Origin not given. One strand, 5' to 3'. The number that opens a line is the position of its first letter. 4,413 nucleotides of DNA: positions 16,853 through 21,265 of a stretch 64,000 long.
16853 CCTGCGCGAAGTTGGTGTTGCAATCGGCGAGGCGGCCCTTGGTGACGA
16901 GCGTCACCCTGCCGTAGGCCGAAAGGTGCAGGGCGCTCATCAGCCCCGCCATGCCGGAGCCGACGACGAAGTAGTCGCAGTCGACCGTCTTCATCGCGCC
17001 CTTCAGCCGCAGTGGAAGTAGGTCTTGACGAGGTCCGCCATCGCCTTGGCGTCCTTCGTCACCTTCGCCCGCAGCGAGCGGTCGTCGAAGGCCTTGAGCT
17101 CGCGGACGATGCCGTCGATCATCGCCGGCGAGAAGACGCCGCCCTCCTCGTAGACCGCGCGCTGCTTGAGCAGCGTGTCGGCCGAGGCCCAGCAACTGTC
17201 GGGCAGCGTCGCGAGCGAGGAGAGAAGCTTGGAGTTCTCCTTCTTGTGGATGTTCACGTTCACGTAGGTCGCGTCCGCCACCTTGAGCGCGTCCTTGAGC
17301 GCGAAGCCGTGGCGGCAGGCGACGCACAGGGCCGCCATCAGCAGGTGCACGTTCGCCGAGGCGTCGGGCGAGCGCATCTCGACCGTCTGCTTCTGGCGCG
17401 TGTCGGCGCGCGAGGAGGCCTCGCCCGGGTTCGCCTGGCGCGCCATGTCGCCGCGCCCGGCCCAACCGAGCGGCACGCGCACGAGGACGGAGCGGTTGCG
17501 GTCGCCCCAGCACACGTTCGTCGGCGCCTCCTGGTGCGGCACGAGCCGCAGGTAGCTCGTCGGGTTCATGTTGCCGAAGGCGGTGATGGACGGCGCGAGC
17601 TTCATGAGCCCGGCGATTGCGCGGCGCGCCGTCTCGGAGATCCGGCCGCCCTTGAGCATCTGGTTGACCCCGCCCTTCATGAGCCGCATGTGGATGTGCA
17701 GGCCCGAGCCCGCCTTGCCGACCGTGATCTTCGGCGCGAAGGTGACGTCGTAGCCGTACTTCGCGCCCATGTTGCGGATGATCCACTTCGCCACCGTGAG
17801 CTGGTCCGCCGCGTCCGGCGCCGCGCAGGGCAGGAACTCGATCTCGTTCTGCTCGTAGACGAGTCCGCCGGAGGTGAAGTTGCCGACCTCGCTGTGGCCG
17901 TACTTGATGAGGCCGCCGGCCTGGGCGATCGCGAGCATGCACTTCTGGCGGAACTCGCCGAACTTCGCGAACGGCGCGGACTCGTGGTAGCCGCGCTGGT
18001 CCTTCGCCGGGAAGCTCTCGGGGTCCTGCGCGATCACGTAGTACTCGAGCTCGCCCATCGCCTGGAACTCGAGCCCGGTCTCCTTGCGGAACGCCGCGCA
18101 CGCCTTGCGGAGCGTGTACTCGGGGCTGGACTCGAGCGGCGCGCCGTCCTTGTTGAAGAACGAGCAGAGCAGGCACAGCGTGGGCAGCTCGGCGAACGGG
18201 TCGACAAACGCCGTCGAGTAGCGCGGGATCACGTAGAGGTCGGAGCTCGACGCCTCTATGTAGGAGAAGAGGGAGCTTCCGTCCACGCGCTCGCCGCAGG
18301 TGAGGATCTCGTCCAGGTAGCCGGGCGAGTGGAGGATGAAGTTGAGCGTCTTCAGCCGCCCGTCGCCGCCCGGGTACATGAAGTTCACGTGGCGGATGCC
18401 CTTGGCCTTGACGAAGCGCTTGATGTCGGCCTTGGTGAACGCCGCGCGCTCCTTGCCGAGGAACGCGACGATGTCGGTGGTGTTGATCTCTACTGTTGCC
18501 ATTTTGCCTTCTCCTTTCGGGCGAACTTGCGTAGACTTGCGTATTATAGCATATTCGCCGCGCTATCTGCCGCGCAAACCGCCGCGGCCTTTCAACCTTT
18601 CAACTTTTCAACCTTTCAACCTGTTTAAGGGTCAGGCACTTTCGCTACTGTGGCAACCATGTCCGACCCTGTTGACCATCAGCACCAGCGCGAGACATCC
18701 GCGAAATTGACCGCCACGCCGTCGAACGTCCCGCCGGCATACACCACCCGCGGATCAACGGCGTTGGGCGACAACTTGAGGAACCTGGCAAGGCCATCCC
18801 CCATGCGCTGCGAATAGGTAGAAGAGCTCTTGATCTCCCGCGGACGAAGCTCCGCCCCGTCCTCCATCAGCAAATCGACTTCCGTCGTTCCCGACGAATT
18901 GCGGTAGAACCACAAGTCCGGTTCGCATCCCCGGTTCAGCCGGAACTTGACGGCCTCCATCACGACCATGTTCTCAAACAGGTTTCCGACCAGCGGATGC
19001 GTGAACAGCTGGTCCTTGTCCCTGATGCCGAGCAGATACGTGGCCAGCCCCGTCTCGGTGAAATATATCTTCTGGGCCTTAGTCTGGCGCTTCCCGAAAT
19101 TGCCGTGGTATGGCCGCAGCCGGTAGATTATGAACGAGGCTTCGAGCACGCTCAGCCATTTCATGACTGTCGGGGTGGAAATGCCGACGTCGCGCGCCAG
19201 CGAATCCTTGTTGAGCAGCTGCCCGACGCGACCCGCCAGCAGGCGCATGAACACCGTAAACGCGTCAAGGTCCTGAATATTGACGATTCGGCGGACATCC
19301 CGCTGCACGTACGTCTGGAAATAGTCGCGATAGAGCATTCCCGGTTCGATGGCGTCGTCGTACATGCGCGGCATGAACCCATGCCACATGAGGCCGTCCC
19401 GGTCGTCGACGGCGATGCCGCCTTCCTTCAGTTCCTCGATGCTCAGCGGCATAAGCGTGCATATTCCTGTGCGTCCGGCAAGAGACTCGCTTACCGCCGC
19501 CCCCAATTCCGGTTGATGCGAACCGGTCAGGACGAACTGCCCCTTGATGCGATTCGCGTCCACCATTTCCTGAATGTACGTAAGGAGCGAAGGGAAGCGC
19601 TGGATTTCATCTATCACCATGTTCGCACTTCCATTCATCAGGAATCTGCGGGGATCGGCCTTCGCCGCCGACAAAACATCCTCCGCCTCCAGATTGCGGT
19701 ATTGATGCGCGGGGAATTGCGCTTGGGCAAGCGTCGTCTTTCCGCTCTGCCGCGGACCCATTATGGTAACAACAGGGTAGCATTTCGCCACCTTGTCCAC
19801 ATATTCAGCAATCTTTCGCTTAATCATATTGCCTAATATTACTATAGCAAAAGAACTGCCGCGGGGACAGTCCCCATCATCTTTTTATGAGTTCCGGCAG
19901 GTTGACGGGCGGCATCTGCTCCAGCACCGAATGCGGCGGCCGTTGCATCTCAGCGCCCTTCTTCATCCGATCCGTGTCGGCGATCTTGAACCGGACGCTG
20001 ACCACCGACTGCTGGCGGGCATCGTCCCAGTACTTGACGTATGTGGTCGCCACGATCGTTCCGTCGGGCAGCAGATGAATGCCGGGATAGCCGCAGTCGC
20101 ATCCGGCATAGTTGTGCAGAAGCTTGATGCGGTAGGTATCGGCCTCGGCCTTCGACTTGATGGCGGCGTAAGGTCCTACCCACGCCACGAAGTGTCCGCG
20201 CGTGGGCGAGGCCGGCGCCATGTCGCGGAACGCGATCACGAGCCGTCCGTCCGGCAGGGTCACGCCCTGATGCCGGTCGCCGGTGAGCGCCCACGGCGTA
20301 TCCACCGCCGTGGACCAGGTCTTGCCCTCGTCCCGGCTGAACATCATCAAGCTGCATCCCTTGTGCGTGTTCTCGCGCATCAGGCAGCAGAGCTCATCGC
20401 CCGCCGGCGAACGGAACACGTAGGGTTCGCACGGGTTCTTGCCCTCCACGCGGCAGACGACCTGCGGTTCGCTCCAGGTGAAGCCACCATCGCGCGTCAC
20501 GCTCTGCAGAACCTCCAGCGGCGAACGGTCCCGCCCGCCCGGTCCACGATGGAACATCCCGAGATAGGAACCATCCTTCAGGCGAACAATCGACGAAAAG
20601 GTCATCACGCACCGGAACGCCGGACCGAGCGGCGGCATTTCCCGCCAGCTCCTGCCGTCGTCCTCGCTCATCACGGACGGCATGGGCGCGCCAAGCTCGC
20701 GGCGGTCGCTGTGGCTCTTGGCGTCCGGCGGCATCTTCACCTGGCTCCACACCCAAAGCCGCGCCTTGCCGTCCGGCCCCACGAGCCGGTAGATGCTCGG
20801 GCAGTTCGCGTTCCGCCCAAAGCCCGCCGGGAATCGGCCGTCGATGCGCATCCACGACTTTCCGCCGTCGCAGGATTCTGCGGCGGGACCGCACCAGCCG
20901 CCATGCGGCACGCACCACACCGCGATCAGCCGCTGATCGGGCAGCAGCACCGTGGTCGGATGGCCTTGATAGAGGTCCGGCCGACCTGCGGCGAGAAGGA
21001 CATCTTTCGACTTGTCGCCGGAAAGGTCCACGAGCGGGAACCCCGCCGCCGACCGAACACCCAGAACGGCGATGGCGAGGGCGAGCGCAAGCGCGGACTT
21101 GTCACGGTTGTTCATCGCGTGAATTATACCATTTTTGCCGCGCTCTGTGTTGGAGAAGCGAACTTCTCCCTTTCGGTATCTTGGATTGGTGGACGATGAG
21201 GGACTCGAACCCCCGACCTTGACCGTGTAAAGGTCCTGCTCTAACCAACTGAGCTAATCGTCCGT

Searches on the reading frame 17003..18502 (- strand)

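Call 9: search_protein_families(library=pfam, proteins=[window:17003-18502:-], max_evalue=0.001)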
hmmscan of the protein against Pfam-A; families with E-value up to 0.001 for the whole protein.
window:17003-18502:- (499 aa): 2 families
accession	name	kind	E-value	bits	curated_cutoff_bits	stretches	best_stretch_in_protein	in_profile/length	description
PF00120.29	Gln-synt_C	-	5.3e-57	193.9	24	1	126-482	3-337/344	Glutamine synthetase, catalytic domain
PF03951.24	Gln-synt_N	-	3.1e-11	43.2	33.4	1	36-117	2-81/82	Glutamine synthetase, beta-Grasp domain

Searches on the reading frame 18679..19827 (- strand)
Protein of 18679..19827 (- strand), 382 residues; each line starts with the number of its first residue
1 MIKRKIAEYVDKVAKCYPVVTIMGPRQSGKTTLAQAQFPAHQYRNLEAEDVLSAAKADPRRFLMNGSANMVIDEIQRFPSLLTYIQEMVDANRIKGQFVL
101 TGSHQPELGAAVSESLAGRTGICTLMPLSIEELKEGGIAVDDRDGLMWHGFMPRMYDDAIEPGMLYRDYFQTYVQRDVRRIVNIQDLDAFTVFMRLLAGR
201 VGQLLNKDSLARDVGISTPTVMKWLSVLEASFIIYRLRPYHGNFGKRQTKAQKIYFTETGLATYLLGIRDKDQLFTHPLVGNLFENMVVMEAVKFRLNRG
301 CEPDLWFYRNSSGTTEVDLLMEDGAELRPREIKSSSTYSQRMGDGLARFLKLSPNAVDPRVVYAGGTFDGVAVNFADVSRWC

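Call 9: search_protein_families(library=pfam, proteins=[window:18679-19827:-], max_evalue=0.001)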
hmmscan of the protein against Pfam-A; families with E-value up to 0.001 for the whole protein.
window:18679-19827:- (382 aa): 2 families
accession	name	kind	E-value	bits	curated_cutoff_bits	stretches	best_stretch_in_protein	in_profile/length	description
PF13635.12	DUF4143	-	1.6e-43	148.6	28.1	1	175-335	1-160/160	Domain of unknown function (DUF4143)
PF13173.12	AAA_14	-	3.1e-23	82.6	27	1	18-133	3-128/129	AAA domain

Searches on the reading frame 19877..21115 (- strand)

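Call 9: search_protein_families(library=pfam, proteins=[window:19877-21115:-], max_evalue=0.001)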
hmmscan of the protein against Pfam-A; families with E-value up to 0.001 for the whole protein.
window:19877-21115:- (412 aa): 2 families
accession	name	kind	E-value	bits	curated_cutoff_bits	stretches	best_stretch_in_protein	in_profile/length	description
PF13088.12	BNR_2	-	3.6e-17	63.1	31.4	1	106-354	54-275/277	BNR repeat-like domain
PF02012.26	BNR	-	0.00014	21.7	27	0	259-269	2-12/12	BNR/Asp-box repeat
